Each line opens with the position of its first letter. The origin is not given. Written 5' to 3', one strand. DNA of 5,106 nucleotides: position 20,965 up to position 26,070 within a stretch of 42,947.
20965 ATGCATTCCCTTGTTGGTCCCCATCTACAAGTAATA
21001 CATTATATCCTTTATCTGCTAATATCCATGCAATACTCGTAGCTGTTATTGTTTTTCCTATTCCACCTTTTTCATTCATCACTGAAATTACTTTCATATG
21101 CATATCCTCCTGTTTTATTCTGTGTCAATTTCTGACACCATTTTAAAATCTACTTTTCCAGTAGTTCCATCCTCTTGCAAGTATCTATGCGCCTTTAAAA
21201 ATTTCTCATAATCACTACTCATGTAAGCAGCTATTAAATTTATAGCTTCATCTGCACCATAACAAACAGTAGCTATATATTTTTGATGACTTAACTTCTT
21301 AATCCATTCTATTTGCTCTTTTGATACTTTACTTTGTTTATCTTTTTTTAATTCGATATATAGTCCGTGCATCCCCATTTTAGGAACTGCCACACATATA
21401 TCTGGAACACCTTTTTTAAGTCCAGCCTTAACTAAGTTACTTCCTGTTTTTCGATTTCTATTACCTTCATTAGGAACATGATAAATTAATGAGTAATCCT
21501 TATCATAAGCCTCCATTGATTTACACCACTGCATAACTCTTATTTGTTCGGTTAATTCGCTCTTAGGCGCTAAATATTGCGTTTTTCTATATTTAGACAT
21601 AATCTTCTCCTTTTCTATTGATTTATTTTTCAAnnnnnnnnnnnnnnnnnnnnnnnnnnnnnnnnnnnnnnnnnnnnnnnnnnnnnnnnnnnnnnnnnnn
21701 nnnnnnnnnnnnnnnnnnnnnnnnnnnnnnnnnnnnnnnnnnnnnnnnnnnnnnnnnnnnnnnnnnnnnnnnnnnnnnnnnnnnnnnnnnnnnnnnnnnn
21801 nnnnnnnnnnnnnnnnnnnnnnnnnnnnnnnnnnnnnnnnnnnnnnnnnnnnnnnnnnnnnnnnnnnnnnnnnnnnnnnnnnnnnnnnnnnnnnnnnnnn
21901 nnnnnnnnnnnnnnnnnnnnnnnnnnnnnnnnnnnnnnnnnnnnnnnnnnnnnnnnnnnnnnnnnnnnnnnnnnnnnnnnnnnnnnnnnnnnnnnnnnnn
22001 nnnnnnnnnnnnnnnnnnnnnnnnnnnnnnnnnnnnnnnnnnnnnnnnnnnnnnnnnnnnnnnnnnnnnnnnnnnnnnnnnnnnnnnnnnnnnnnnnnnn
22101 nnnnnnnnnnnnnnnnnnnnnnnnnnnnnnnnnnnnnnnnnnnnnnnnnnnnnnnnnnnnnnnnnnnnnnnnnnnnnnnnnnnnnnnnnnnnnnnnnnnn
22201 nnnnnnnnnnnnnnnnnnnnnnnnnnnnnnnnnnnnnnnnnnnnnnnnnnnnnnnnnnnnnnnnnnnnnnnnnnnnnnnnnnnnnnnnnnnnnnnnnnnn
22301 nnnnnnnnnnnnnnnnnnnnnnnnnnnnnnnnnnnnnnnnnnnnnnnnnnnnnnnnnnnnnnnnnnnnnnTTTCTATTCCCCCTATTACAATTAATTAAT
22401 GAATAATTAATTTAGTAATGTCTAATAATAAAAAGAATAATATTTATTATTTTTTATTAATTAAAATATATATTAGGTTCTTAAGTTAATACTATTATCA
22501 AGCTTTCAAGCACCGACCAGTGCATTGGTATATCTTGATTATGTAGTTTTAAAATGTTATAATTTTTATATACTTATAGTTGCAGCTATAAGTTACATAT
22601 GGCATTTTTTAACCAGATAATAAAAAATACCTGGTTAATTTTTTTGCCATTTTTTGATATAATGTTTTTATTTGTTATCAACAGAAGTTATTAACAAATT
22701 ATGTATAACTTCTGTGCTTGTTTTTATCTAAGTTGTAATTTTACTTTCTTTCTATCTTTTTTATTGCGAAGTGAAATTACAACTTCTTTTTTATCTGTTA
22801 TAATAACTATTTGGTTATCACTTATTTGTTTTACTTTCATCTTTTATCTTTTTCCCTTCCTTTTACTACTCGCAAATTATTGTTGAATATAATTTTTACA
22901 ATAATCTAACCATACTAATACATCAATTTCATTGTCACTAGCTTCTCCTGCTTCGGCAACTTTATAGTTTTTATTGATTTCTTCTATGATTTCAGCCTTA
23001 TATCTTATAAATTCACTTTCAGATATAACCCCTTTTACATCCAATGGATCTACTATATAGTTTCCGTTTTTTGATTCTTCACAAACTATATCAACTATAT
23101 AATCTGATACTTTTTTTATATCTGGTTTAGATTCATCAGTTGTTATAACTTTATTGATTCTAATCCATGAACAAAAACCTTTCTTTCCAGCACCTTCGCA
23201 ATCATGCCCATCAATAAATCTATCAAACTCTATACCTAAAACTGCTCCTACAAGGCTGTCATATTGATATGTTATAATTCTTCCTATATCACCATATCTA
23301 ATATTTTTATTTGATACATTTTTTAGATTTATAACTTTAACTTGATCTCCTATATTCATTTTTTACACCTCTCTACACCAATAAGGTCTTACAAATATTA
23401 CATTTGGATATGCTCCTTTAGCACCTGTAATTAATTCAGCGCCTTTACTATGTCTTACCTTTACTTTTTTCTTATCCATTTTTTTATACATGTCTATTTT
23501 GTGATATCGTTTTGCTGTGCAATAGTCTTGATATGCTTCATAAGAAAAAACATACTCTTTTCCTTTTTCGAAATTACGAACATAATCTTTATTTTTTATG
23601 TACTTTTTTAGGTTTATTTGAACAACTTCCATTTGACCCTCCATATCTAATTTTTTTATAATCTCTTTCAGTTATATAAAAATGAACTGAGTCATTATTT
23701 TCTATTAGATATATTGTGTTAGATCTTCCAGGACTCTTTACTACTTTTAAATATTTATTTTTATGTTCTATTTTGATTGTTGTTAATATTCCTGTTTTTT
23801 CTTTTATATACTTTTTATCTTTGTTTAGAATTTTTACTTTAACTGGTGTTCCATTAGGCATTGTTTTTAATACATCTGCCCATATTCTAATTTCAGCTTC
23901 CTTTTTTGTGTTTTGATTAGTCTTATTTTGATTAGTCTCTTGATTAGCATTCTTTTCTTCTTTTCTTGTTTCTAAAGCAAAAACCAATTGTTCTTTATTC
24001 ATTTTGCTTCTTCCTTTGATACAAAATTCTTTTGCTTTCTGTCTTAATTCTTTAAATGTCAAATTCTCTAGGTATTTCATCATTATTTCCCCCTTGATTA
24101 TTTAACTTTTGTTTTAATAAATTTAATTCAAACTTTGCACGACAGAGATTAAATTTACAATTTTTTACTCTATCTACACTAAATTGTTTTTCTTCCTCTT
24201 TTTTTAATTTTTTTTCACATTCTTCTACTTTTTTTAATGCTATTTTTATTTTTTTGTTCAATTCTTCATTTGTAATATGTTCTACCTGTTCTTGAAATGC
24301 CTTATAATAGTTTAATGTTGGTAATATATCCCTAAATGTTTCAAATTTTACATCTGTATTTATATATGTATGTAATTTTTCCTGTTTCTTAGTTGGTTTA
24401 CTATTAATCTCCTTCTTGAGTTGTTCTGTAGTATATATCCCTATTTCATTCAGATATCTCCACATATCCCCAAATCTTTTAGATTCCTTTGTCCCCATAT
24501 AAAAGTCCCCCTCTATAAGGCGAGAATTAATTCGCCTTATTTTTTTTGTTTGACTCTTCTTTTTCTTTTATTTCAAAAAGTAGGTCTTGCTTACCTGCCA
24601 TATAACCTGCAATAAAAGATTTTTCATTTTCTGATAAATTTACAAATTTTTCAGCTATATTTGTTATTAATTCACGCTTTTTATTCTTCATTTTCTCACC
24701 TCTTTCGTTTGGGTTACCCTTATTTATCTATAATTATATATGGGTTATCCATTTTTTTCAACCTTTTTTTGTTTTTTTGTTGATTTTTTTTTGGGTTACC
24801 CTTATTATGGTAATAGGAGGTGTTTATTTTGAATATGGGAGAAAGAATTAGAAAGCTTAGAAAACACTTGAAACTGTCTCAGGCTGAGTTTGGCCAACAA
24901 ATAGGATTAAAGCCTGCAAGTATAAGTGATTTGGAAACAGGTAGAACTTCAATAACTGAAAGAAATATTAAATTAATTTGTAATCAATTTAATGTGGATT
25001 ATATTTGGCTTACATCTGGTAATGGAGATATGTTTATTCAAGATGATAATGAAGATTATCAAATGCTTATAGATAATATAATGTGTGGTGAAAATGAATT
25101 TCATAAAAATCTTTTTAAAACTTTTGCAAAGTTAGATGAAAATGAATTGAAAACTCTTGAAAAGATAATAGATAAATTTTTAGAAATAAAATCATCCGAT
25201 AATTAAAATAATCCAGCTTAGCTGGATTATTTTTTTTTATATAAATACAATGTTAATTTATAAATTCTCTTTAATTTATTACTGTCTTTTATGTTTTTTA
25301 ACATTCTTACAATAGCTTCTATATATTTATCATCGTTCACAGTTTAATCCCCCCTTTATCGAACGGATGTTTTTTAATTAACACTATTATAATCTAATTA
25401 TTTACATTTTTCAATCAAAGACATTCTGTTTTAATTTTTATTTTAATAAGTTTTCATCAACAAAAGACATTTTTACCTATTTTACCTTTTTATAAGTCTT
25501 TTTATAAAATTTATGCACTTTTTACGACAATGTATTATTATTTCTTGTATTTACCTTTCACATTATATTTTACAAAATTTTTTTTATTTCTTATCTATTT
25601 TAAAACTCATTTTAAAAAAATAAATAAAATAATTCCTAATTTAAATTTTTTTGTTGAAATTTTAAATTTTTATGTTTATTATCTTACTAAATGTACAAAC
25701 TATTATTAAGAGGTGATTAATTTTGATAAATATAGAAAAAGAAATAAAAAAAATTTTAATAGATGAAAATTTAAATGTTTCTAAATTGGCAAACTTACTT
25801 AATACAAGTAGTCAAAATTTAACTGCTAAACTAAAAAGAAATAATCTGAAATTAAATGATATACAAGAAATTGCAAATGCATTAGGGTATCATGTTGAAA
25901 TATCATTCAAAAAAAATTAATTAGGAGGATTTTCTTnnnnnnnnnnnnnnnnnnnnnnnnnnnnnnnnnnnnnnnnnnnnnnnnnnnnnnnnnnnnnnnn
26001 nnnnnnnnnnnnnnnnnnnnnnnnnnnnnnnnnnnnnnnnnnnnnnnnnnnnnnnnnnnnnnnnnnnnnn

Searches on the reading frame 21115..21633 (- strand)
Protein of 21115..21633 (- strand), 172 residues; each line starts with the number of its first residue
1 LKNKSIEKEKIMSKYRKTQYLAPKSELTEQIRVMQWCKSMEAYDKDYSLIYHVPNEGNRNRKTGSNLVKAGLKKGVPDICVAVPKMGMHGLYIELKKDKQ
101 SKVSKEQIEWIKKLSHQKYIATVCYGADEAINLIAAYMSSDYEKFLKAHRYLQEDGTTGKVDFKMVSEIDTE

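Call 11: search_protein_families(library=phrogs, proteins=[window:21115-21633:-], max_evalue=0.001)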
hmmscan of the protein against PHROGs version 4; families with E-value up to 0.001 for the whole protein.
window:21115-21633:- (172 aa): 4 families
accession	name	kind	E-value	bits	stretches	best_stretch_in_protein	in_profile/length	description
phrog_824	-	unknown function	5.9e-42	145.4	1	7-148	46-185/265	-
phrog_5702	-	DNA, RNA and nucleotide metabolism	2.1e-18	67.1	1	71-139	2-68/70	Holliday junction resolvase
phrog_2363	-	unknown function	1.1e-17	65.3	1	27-141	62-174/192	-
phrog_93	-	DNA, RNA and nucleotide metabolism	4e-07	30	1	72-143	379-447/613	endonuclease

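Call 64: search_protein_families(library=pfam, proteins=[window:21115-21633:-], max_evalue=0.1)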
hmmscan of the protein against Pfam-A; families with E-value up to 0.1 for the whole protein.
window:21115-21633:- (172 aa): 2 families
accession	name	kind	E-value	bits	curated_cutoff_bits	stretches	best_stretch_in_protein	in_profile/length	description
PF08774.17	VRR_NUC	-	6.7e-10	39.5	23.8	1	41-127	12-115/116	VRR-NUC domain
PF22751.1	DUF488-N3a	-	0.054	14.2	27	0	105-131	78-104/118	Active DUF488-N3 subclade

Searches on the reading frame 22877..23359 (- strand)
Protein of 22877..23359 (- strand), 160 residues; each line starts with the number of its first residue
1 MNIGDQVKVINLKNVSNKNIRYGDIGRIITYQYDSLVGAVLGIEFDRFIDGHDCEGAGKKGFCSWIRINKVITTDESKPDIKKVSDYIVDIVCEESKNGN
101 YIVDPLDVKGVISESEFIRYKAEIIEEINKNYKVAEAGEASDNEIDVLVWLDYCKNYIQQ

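Call 11: search_protein_families(library=phrogs, proteins=[window:22877-23359:-], max_evalue=0.001)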
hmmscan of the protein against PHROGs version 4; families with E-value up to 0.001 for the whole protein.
window:22877-23359:- (160 aa): 1 family
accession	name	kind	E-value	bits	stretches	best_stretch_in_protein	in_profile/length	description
phrog_5785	-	unknown function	0.00015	22.2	1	2-34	7-40/80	-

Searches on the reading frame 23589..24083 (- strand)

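Call 11: search_protein_families(library=phrogs, proteins=[window:23589-24083:-], max_evalue=0.001)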
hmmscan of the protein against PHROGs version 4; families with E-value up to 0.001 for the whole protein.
window:23589-24083:- (164 aa): 3 families
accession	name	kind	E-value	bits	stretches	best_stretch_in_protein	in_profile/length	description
phrog_2724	-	unknown function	2.4e-05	25.7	1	5-39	46-80/83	-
phrog_37255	-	unknown function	3.2e-05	24.8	1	9-114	10-122/152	-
phrog_2250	-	unknown function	0.00065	20.7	1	5-44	128-167/168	-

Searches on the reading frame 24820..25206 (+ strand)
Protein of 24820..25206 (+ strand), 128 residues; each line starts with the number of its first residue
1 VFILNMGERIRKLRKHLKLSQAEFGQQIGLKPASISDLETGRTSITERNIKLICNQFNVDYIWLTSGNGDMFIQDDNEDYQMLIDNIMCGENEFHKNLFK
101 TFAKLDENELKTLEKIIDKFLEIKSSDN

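Call 3: search_protein_families(library=pfam, proteins=[window:24820-25206:+], max_evalue=0.01)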
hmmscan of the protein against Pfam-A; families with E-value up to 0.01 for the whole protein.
window:24820-25206:+ (128 aa): 5 families
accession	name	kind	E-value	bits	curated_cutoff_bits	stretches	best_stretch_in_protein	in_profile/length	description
PF01381.28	HTH_3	-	8.5e-14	51.8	23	1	10-64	1-55/55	Helix-turn-helix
PF12844.13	HTH_19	-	1.4e-11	44.6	30.2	1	7-69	1-63/64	Helix-turn-helix domain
PF13560.12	HTH_31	-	7.5e-09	36.2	27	1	6-55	2-52/64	Helix-turn-helix domain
PF13443.12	HTH_26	-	0.00063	20.4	22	1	9-60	1-53/63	Cro/C1-type HTH DNA-binding domain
PF13744.12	HTH_37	-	0.0015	18.7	27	1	8-43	21-56/80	Helix-turn-helix domain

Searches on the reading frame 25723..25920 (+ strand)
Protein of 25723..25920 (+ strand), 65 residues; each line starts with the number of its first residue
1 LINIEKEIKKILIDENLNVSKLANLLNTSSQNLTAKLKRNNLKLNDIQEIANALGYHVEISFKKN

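Call 3: search_protein_families(library=pfam, proteins=[window:25723-25920:+], max_evalue=0.01)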
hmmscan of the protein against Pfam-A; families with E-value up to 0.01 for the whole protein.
window:25723-25920:+ (65 aa): 1 family
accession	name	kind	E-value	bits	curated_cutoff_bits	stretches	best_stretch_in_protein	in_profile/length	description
PF13443.12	HTH_26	-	2.1e-05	25.1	22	1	8-55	2-51/63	Cro/C1-type HTH DNA-binding domain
